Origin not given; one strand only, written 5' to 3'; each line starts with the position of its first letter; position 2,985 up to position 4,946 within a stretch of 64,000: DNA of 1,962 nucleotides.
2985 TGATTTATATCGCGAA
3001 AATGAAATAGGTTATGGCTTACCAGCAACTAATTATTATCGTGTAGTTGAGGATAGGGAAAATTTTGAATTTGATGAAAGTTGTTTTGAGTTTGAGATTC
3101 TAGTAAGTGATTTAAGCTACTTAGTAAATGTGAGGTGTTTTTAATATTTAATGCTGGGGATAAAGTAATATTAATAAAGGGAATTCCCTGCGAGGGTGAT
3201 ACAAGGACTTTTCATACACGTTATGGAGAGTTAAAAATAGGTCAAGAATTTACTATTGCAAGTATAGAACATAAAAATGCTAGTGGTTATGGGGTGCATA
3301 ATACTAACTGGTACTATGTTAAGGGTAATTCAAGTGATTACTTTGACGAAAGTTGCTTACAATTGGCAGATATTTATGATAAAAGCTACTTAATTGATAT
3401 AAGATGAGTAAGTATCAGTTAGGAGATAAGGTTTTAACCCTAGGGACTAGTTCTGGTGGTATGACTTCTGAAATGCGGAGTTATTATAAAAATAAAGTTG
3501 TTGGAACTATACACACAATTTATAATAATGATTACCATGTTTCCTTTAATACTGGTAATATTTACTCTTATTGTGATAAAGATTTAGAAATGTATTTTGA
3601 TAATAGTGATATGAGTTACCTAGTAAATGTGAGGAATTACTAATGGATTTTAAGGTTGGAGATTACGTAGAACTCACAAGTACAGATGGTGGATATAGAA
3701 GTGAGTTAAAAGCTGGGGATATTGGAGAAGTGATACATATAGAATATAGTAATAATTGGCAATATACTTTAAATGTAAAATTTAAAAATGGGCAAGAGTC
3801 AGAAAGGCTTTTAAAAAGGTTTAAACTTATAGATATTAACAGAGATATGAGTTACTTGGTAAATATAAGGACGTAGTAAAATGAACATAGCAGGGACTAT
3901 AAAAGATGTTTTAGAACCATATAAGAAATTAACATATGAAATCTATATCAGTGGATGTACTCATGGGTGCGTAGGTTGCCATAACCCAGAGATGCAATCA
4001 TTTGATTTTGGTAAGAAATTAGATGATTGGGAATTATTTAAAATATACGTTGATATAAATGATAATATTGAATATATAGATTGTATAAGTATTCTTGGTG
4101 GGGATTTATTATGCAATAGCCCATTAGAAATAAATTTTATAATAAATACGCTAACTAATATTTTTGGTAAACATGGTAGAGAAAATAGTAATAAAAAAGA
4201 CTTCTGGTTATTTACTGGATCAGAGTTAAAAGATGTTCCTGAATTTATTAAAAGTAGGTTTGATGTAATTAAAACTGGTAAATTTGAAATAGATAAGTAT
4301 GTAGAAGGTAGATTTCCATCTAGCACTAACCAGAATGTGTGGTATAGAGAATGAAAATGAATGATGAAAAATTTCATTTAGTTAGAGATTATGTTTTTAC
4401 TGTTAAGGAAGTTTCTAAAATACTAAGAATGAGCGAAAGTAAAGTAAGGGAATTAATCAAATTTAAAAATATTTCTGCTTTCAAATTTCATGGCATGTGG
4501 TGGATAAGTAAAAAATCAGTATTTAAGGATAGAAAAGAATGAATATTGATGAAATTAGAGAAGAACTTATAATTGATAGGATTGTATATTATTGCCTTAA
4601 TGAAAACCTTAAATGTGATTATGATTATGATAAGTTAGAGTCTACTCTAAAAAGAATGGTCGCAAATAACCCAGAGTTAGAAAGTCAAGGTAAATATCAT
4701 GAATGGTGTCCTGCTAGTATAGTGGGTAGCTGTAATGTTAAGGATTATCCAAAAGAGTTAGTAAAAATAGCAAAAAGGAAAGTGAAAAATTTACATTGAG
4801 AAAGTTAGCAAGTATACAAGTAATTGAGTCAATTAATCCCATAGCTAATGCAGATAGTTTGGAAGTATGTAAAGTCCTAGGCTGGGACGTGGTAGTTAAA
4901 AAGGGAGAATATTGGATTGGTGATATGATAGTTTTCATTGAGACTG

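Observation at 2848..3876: Tandem array of four paralogous small barrel proteins sharing a C-terminal (D)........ motif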

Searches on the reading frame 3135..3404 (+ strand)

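Call 4: search_protein_families(library=pfam, proteins=[window:3135-3404:+], max_evalue=1)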
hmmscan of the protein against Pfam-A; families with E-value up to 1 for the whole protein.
window:3135-3404:+ (90 aa): 0 families

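Call 6: search_protein_families(library=phrogs, proteins=[window:3135-3404:+], max_evalue=1)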
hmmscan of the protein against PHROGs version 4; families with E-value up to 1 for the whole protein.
window:3135-3404:+ (90 aa): 2 families
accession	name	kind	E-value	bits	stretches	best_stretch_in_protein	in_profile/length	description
phrog_10382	-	unknown function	0.016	16.2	1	2-49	4-49/94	-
phrog_36322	-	unknown function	0.035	15.8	1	52-87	43-75/79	-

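Call 42: search_protein_families(library=padloc, proteins=[window:3135-3404:+], max_evalue=1)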
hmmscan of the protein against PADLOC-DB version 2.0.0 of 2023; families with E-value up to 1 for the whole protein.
window:3135-3404:+ (90 aa): 0 families

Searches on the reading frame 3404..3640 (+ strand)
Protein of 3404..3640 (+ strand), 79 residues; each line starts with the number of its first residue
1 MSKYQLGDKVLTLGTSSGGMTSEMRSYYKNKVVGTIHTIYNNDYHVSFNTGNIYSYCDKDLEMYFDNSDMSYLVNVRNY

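Call 4: search_protein_families(library=pfam, proteins=[window:3404-3640:+], max_evalue=1)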
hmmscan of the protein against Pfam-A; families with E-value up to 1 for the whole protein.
window:3404-3640:+ (79 aa): 0 families

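Call 6: search_protein_families(library=phrogs, proteins=[window:3404-3640:+], max_evalue=1)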
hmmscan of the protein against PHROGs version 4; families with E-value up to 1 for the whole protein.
window:3404-3640:+ (79 aa): 3 families
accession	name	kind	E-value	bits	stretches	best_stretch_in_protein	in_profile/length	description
phrog_25792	-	unknown function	0.021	13.4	1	4-69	186-250/1348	-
phrog_35555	-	unknown function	0.12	13.8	1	44-73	32-61/103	-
phrog_33036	-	unknown function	0.24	12.7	1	35-66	52-83/120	-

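Call 11: search_dna_similar(query=window:3404-3640:+, collection=phages, mode=protein, max_evalue=10, max_rows=30)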
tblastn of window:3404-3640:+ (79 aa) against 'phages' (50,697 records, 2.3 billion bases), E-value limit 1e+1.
No match.

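Call 42: search_protein_families(library=padloc, proteins=[window:3404-3640:+], max_evalue=1)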
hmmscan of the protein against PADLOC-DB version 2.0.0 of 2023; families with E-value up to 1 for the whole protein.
window:3404-3640:+ (79 aa): 0 families

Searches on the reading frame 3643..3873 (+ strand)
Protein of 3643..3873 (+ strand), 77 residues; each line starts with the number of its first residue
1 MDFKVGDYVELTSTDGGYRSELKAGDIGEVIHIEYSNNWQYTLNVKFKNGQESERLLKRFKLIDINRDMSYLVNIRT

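Call 4: search_protein_families(library=pfam, proteins=[window:3643-3873:+], max_evalue=1)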
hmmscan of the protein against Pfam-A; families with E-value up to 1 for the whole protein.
window:3643-3873:+ (77 aa): 1 family
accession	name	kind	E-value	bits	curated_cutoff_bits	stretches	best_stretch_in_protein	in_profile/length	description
PF14192.12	DUF4314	-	0.14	12.5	27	1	3-51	12-55/69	Domain of unknown function (DUF4314)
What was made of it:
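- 3643..3876 (+): ORF4: 77-aa paralogue. The tail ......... is followed by T. This is the copy that was modelled: five strands plus a low-confidence tail. DUF4314 at 12.5 bits is below the cut-off of 27 (call 4).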

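Call 6: search_protein_families(library=phrogs, proteins=[window:3643-3873:+], max_evalue=1)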
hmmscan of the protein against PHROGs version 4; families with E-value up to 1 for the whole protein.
window:3643-3873:+ (77 aa): 7 families
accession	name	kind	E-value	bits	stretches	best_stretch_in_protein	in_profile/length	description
phrog_5785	-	unknown function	3.4e-06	27.5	1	2-65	5-75/80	-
phrog_4317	-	unknown function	0.02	15.1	1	1-39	207-246/455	-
phrog_15694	-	unknown function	0.097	13.1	1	2-40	133-171/350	-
phrog_10201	-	unknown function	0.13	13.3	1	2-52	4-51/65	-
phrog_7433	-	unknown function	0.15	13.1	1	4-27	16-38/75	-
phrog_34217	-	unknown function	0.15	12.5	1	11-45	138-172/230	-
phrog_9730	-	unknown function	0.16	13.1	1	1-10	1-10/39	-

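Call 42: search_protein_families(library=padloc, proteins=[window:3643-3873:+], max_evalue=1)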
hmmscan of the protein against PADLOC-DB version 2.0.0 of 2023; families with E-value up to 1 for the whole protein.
window:3643-3873:+ (77 aa): 0 families

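Call 43: predict_structure(alignment_id=A3)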
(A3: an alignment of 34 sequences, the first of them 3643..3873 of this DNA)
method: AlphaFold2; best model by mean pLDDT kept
length: 77 residues; sequences in the alignment: 34
mean_pLDDT: 83.9   pTM: 0.69
mean pLDDT of the five models: 83.9, 83.7, 82.5, 80.9, 79.6
residues with pLDDT >= 90: 35; 70-90: 28; 50-70: 13; < 50: 1
segments of 3 or more residues with pLDDT < 50: none
pLDDT, mean of each block of 10 residues (from residue 1): 92 78 92 88 92 89 77 55
secondary structure, 60 per line:
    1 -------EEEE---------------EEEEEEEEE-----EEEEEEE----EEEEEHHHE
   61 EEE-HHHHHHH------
elements in order: E8-11 E27-35 E41-47 E52-56 E60-63 H65-71
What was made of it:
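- On SH3-like small beta-barrel (fold class): The ORF4 model has pLDDT 83.9 and five strands (call 43).
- Fold: AlphaFold ORF4 pLDDT 83.9, pTM 0.69, strands at 8-11, 27-35, 41-47, 52-56 and 60-63 (call 43). The tail region has pLDDT 55-77 (call 43), which would fit a segment that orders on binding.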

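Call 47: search_dna_similar(query=window:3643-3873:+, collection=phages, mode=protein, max_evalue=10, max_rows=25)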
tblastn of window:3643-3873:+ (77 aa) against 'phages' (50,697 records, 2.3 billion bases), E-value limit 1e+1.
Records with a match: 2; places in all: 2; records where one place covers at least 80% of the query: 0.
Best place of each record, by identity: <60% 2.
By first word of the organism name: Vibrio 1; Pseudomonas 1.
By host as written in the record: Vibrio splendidus 1; Pseudomonas sp. 1.
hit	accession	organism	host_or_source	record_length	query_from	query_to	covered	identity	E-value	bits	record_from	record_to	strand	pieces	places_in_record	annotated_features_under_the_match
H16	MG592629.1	Vibrio phage 1.264.O._10N.286.51.F2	Vibrio splendidus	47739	1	38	49%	47.4%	1e-1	35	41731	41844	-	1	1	coil containing protein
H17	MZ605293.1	Pseudomonas phage UAVern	Pseudomonas sp.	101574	3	52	65%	32.0%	1e+1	30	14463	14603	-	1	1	hypothetical protein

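Call 57: fold_search(model_id=the predicted structure, library=viral)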
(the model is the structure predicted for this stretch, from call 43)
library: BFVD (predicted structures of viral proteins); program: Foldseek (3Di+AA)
matches with E <= 10: 1657; with E <= 0.001: 7
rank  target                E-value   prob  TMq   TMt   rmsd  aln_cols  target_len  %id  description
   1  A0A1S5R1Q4            1.8e-04  1.00  0.65  0.69   5.2        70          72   21  Uncharacterized protein [Pseudomonas phage phiPMW]
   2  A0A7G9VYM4            2.2e-04  1.00  0.69  0.43   2.3        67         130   27  Uncharacterized protein [Acinetobacter phage Aristophanes]
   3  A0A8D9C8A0            5.7e-04  1.00  0.73  0.72   3.2        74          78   23  Uncharacterized protein [uncultured marine phage]
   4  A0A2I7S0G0            5.7e-04  1.00  0.68  0.48   4.4        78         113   14  (no name in the UniProt tables at hand)
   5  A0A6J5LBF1            7.5e-04  1.00  0.68  0.29   3.8        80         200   22  DUF4314 domain-containing protein [uncultured Caudovirales phage]
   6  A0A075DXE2            8.0e-04  1.00  0.68  0.81   2.0        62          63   13  Uncharacterized protein [Acinetobacter phage vB_AbaP_Acibel007]
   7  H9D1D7                1.0e-03  1.00  0.68  0.71   2.7        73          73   23  DUF4314 domain-containing protein [Salinivibrio phage CW02]
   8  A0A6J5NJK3            1.1e-03  1.00  0.65  0.31   6.1        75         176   15  Uncharacterized protein [uncultured Caudovirales phage]
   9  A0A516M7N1            1.1e-03  1.00  0.62  0.75   3.0        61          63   23  (no name in the UniProt tables at hand)
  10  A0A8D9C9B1            1.1e-03  1.00  0.71  0.57   4.0        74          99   18  Uncharacterized protein [uncultured marine phage]
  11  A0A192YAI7            1.2e-03  1.00  0.66  0.38   3.5        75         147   16  Uncharacterized protein [Morganella phage vB_MmoM_MP1]
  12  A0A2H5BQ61            1.3e-03  1.00  0.63  0.24   6.1        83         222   22  Uncharacterized protein [Vibrio phage Vp_R1]
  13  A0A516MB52            1.4e-03  1.00  0.58  0.72   3.5        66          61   18  (no name in the UniProt tables at hand)
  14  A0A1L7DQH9            1.6e-03  1.00  0.70  0.22   2.5        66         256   21  Uncharacterized protein [Ralstonia phage RS-PII-1]
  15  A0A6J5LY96            1.6e-03  1.00  0.63  0.67   6.5        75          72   20  UBE2O-like SH3-C domain-containing protein [uncultured Caudovirales phage]
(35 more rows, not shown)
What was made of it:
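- On DUF4314 (PF14192): Structural similarity to DUF4314 phage proteins is present (call 57).
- Closest known: Small uncharacterised SH3-like phage proteins. Same: Foldseek against viral models returns DUF4314 proteins at E 7.5e-4 to 4e-3 (call 57).
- Foldseek against viral models returns many 55-100-aa uncharacterised phage proteins, several annotated DUF4314 (call 57).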

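Call 69: fold_search(model_id=the predicted structure, library=pdb)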
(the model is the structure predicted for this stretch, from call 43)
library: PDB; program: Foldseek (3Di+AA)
matches with E <= 10: 1253; with E <= 0.001: 0
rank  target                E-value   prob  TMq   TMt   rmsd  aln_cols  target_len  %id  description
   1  7r0w_V                5.0e-03  1.00  0.60  0.71   3.7        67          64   15  2.8 Angstrom cryo-EM structure of the dimeric cytochrome b6f-PetP complex from Synechocystis sp. PCC 6803 with nativel (released 2022-07-06)
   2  2n5u_MODEL_1_A        5.9e-03  1.00  0.65  0.64   2.3        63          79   13  Solution structure of the cyanobacterial cytochrome b6f complex subunit PetP (released 2016-04-13)
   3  2heq_MODEL_1_A        6.6e-03  1.00  0.65  0.60   5.5        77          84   17  NMR Structure of Bacillus subtilis protein YorP, Northeast Structural Genomics Target SR399. (released 2006-08-15)
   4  6g24                  9.2e-03  1.00  0.59  0.40   7.0        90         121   14  X-ray structure of NSD3-PWWP1 in complex with compound 3 (released 2019-06-26)
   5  6zqb_DE               1.0e-02  1.00  0.59  0.20   2.3        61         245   23  Cryo-EM structure of the 90S pre-ribosome from Saccharomyces cerevisiae, state B2 (released 2020-09-23)
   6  8a98_SE               1.2e-02  1.00  0.61  0.20   3.0        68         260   24  CRYO-EM STRUCTURE OF LEISHMANIA MAJOR 80S RIBOSOME : snoRNA MUTANT (released 2023-10-11)
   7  8bns_A                1.2e-02  1.00  0.55  0.11   2.0        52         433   27  Crystal structure of Pif1 from Sulfurihydrogenibium sp in complex with ADP (released 2023-03-22)
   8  9n74_L4               1.4e-02  1.00  0.60  0.21   2.8        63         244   22  SSU processome maturation and disassembly, State H (released 2025-10-29)
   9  4bd3_MODEL_1_A        1.5e-02  1.00  0.59  0.76   2.5        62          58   19  Phf19 links methylated lysine 36 of histone H3 to regulation of Polycomb activity (released 2012-10-31)
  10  6hq9_A                1.5e-02  1.00  0.61  0.76   3.2        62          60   19  Crystal structure of the Tudor domain of human ERCC6-L2 (released 2018-10-17)
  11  7oyc_E2               1.6e-02  1.00  0.61  0.20   2.5        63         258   21  Cryo-EM structure of the Xenopus egg 80S ribosome (released 2022-07-20)
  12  7pzy_F                1.6e-02  1.00  0.60  0.19   2.3        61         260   21  Structure of the vacant Candida albicans 80S ribosome (released 2022-05-18)
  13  6wau_A                1.6e-02  1.00  0.60  0.79   2.7        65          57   20  Complex structure of PHF19 (released 2020-08-26)
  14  9v27_sf               1.7e-02  1.00  0.62  0.21   1.9        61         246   16  Cryo- EM structure of small subunit (body) of 75S ribosome with A/P- & P/E- tRNAs from Entamoeba histolytica (released 2025-10-08)
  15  8oj3_G                1.7e-02  1.00  0.60  0.20   2.7        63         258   21  Crystal structure of the Candida albicans 80S ribosome in complex with geneticin G418 (rotated state) (released 2024-10-09)
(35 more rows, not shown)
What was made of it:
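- Foldseek gives PetP 5e-3 and YorP 6.6e-3 (call 69).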

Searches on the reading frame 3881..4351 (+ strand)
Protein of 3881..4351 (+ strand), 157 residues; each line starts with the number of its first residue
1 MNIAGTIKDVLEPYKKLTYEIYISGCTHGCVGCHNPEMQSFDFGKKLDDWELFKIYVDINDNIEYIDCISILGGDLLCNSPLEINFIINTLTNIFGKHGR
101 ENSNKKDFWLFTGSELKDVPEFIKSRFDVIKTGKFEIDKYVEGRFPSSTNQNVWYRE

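Call 4: search_protein_families(library=pfam, proteins=[window:3881-4351:+], max_evalue=1)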
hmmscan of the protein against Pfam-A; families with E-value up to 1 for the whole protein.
window:3881-4351:+ (157 aa): 3 families
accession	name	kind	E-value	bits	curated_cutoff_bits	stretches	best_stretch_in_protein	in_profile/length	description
PF13353.11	Fer4_12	-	5.4e-18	66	22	1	21-153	10-136/137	4Fe-4S single cluster domain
PF04055.27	Radical_SAM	-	0.00015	22.5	29.5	1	22-87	3-67/166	Radical SAM superfamily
PF22292.1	DUF6965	-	0.13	12.6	25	1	109-133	20-44/66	Domain of unknown function (DUF6965)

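Call 6: search_protein_families(library=phrogs, proteins=[window:3881-4351:+], max_evalue=1)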
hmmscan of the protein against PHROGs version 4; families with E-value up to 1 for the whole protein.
window:3881-4351:+ (157 aa): 5 families
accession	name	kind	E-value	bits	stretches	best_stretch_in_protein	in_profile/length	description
phrog_626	-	DNA, RNA and nucleotide metabolism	1.4e-23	84.3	1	15-156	15-153/164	anaerobic ribonucleotide reductase small subunit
phrog_2076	-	moron, auxiliary metabolic gene and host takeover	0.015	15.8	1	21-60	36-74/247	QueE-like radical SAM domain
phrog_20267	-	DNA, RNA and nucleotide metabolism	0.055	14.3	1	116-157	7-49/61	anaerobic ribonucleoside reductase small subunit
phrog_13321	-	unknown function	0.087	12.9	1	20-57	47-81/307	-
phrog_32562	-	unknown function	0.32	12.1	0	15-28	20-33/43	-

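Call 19: find_related_loci(query=window:3881-4351:+, collection=viral_contigs, flank=6000)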
Query window:3881-4351:+ (157 aa) in viral_contigs; peptide patterns used: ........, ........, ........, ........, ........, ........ (x = any residue, [..] = any of these).
7 stretches matched a pattern, but none encodes a relative of the query by tblastn (E <= 1e-3).
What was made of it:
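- Tried and rejected: A scan of IMG/VR with NrdG found no relative (call 19).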

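Call 74: find_homologous_proteins(query=window:3881-4351:+, max_evalue=1e-10)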
Query window:3881-4351:+ (157 aa): 8 proteins with E <= 1e-10 among 17 candidates.
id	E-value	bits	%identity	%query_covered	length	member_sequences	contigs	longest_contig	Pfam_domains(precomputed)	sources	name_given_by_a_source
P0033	1.2e-104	365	100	100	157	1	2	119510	PF13353.12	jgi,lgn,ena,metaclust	metaclust:\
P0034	4.4e-30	123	42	99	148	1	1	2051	PF13353.12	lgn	-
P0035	3.8e-28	116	44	99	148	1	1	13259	PF13353.12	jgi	jgi:anaerobic ribonucleoside-triphosphate reductase activating protein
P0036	8.4e-28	115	45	96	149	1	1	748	PF13353.12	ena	-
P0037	6.6e-26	109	43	99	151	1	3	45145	PF13353.12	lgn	-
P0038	3.0e-24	104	40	97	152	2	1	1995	PF13353.12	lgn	-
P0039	1.0e-22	99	40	97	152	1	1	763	PF13353.12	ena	-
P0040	6.6e-18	83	38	97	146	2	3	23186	PF13353.12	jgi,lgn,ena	jgi:anaerobic ribonucleoside-triphosphate reductase activating protein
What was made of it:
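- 3881..4354 (+): Context: nrdG-type radical-SAM activase, starting 4 nt after the ORF4 stop. Calls 4, 6, 74.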

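Call 75: find_encoding_contigs(protein=P0037, flank=7000, max_places=2)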
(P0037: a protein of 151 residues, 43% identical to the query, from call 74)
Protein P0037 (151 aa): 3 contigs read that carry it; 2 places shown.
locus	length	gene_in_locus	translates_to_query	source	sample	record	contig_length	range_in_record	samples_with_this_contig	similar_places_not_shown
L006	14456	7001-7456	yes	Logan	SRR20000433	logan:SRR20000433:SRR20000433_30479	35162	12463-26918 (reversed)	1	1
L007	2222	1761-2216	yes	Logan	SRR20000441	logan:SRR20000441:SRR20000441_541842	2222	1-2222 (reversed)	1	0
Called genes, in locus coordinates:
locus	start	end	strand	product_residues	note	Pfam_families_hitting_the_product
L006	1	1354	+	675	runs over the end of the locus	PF01807:Zn_ribbon_DnaG, PF08275:DNAG_N, PF13155:Toprim_2, PF13662:Toprim_4 (weak), PF06745:ATPase (weak), PF13481:AAA_25 (faint), PF03796:DnaB_C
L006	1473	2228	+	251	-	PF13479:AAA_24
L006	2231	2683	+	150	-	PF05037:DUF669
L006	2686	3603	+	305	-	-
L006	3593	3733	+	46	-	-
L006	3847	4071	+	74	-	PF18909:dGTP_diPhyd_N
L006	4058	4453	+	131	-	PF05866:RusA (weak)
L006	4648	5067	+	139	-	-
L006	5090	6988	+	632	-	PF13597:NRDD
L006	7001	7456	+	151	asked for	PF13353:Fer4_12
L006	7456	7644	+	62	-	PF02943:FeThRed_B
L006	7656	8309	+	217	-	PF02511:Thy1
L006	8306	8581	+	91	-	-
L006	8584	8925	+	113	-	-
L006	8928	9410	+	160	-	PF00692:dUTPase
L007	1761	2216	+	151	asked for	PF13353:Fer4_12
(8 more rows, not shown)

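Call 76: find_encoding_contigs(protein=P0035, flank=7000, max_places=2)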
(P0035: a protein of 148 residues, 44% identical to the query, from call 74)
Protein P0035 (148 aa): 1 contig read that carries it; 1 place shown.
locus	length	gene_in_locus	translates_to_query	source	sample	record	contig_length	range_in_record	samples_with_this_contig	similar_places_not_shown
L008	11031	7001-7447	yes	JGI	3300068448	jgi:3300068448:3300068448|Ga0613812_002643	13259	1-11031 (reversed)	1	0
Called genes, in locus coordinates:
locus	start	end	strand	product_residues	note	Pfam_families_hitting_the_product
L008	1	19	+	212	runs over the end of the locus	-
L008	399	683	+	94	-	PF06949:DUF1292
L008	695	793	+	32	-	-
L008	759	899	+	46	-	-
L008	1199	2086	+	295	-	PF01385:OrfB_IS605, PF07282:Cas12f1-like_TNB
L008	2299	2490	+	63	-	-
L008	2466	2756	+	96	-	-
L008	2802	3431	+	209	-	PF10263:SprT-like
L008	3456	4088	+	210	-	PF01464:SLT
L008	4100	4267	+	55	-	-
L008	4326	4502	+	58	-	-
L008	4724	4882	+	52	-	-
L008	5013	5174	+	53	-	-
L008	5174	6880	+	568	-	PF13597:NRDD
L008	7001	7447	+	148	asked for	PF13353:Fer4_12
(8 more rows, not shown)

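Call 77: find_encoding_contigs(protein=P0040, flank=7000, max_places=2)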
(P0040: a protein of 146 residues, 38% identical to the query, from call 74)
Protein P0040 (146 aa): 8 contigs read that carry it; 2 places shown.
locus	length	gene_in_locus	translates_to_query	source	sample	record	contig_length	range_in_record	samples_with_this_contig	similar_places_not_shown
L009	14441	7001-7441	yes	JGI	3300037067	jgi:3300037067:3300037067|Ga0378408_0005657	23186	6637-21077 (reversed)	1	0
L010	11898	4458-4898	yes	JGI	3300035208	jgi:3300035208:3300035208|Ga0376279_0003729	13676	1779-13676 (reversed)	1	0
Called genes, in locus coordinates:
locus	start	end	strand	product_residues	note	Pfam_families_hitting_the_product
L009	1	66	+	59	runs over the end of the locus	-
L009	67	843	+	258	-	PF01555:N6_N4_Mtase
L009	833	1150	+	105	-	PF03819:MazG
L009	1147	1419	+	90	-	-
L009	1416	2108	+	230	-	PF00145:DNA_methylase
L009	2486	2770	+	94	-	-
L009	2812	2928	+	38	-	-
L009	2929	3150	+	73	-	-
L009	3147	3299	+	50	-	-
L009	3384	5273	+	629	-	PF13597:NRDD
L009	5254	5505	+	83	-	-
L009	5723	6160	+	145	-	PF03013:Pyr_excise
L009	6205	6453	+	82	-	-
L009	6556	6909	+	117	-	-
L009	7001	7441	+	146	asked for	PF13353:Fer4_12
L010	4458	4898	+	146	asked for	PF13353:Fer4_12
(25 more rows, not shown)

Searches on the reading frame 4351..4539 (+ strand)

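Call 4: search_protein_families(library=pfam, proteins=[window:4351-4539:+], max_evalue=1)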
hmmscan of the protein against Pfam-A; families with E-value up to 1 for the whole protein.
window:4351-4539:+ (63 aa): 7 families
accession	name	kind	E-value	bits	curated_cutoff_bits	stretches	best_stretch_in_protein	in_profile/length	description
PF12728.13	HTH_17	-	1.9e-07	31.7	27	1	16-57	2-43/51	Helix-turn-helix domain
PF21531.3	Rv2175c_wHTH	-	0.012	16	27.1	1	15-41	15-41/57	DNA-binding protein Rv2175c, wHTH domain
PF08280.17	HTH_Mga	-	0.059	13.8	23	1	16-40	20-44/59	M protein trans-acting positive regulator (MGA) HTH domain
PF22233.2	PhyR_sigma-like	-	0.066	13.5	27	1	16-37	20-41/50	Response regulator PhyR, sigma-like domain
PF04545.22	Sigma70_r4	-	0.082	12.9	24.1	1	15-37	20-42/50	Sigma-70, region 4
PF04539.22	Sigma70_r3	-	0.11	13.1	25.3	1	17-39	22-44/78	Sigma-70 region 3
PF13384.12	HTH_23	-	0.12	12.6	24.6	1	10-37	13-39/50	Homeodomain-like domain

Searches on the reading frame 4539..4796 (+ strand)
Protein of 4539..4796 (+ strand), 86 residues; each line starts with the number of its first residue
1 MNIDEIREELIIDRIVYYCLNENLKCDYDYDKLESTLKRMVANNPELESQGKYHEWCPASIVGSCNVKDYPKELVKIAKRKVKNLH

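Call 4: search_protein_families(library=pfam, proteins=[window:4539-4796:+], max_evalue=1)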
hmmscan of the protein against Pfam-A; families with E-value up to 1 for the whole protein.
window:4539-4796:+ (86 aa): 2 families
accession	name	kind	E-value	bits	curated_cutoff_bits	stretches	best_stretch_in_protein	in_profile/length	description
PF22745.1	Nlig-Ia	-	0.00019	22.4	27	1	3-54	6-58/92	DNA ligase-like, N-terminal NAD+-binding domain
PF14442.11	Bd3614_N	-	0.13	13.1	25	1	32-82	37-87/92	Bd3614-like deaminase N-terminal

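Call 53: search_protein_families(library=ncbifam, proteins=[window:4539-4796:+], max_evalue=1)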
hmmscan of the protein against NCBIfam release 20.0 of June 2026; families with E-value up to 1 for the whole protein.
window:4539-4796:+ (86 aa): 2 families
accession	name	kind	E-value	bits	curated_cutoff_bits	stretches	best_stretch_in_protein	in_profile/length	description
NF005932.1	PRK07956.1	equivalog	0.0059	15.1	369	1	3-50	3-50/664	NAD-dependent DNA ligase LigA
TIGR00575.1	dnlj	equivalog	0.026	12.9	444.45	1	16-68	11-58/652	NAD-dependent DNA ligase LigA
